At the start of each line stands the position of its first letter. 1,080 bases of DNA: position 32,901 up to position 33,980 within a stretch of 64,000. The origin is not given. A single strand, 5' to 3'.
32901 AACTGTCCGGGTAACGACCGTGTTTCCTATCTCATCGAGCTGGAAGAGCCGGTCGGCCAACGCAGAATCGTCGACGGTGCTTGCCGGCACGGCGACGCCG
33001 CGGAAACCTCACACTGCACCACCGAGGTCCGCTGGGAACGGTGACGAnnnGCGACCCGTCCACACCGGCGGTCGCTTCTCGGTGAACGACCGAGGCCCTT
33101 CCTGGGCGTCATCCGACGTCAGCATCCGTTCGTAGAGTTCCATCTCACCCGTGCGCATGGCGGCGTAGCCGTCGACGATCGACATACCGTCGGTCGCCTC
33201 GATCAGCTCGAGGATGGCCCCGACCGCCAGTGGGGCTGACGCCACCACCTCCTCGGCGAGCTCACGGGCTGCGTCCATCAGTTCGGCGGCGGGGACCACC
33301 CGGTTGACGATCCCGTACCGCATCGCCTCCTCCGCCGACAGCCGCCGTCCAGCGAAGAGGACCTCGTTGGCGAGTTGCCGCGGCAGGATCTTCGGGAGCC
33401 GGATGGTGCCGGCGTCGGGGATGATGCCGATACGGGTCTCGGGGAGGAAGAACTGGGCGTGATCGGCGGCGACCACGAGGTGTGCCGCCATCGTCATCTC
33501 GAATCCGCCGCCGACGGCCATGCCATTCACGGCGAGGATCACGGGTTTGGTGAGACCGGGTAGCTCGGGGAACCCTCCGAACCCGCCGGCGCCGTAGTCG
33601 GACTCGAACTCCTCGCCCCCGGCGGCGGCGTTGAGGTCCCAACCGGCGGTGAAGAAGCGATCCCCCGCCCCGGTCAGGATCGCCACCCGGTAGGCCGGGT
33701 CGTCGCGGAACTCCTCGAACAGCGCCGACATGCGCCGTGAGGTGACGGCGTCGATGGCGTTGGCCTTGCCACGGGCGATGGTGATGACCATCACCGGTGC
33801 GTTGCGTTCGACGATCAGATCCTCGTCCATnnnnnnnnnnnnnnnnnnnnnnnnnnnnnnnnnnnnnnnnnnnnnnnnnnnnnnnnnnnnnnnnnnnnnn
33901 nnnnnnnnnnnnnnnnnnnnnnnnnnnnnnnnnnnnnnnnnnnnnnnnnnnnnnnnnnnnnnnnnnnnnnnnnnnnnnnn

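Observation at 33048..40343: Composite carnitine/gamma-butyrobetaine to glycine-betaine catabolic cluster combining CoA-dependent and dehydrogenase/BKACE routes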

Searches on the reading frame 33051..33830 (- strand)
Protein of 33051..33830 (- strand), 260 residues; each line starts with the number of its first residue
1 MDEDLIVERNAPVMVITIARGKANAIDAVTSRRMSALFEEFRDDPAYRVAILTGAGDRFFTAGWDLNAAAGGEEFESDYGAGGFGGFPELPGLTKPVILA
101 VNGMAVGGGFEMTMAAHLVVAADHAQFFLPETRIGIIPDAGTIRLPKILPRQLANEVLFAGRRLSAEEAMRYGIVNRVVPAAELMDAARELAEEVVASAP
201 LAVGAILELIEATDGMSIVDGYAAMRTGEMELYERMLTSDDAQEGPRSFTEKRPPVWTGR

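Call 4: search_protein_families(library=pfam, proteins=[window:33051-33830:-])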
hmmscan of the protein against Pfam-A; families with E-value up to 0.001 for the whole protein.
seq(260 aa): 2 families
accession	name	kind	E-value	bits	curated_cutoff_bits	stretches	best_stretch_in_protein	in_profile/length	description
PF00378.25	ECH_1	-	2.4e-61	207.7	27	1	8-259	1-250/251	Enoyl-CoA hydratase/isomerase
PF16113.10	ECH_2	-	4.2e-27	96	27.2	1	15-197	3-190/335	Enoyl-CoA hydratase/isomerase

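Call 5: search_protein_families(library=ncbifam, proteins=[window:33051-33830:-])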
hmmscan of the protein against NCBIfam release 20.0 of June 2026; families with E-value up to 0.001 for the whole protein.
seq(260 aa): 72 families (the best 25 are shown)
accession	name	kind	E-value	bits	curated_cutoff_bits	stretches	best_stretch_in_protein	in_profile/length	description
NF002936.2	PRK03580.1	equivalog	3.1e-100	334.8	500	1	1-260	1-261/261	crotonobetainyl-CoA hydratase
NF051848.1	EnCoAHydtEchA19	equivalog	5.5e-65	219.5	400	1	5-260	2-258/258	enoyl-CoA hydratase EchA19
NF006100.0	PRK08252.1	subfamily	2.4e-62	210.8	282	1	2-260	2-254/254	crotonase/enoyl-CoA hydratase family protein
NF042430.2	EnCoAhydt_DpgD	equivalog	6.9e-62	209.2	400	1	8-260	2-258/258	enoyl-CoA-hydratase DpgD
NF005864.0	PRK07799.1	equivalog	2.8e-50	171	316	1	3-259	8-265/266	crotonase/enoyl-CoA hydratase family protein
NF005802.0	PRK07657.1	equivalog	4.3e-49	167.4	363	1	10-259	11-259/260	enoyl-CoA hydratase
NF004634.0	PRK05980.1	equivalog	8e-47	159.8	375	1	3-258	3-261/263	crotonase/enoyl-CoA hydratase family protein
NF005803.0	PRK07658.1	equivalog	2.3e-46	158.3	313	1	7-260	6-257/257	enoyl-CoA hydratase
NF004475.0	PRK05809.1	subfamily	1.2e-45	156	394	1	4-255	5-255/260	short-chain-enoyl-CoA hydratase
NF004840.0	PRK06190.1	equivalog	4.5e-45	154.3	253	1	3-231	4-234/260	enoyl-CoA hydratase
NF005073.0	PRK06495.1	subfamily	1.2e-44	152.6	296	1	10-260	11-257/257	enoyl-CoA hydratase/isomerase family protein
NF006566.0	PRK09076.1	subfamily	4.3e-44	151.1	286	1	3-258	5-258/260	enoyl-CoA hydratase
NF005126.0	PRK06563.1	subfamily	2.2e-41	142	261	1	4-260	8-263/263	crotonase/enoyl-CoA hydratase family protein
NF006108.0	PRK08259.1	equivalog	8.5e-41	140.1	273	1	3-199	3-199/256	crotonase/enoyl-CoA hydratase family protein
NF004517.0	PRK05862.1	equivalog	1.5e-40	139.4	396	1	3-258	4-255/257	enoyl-CoA hydratase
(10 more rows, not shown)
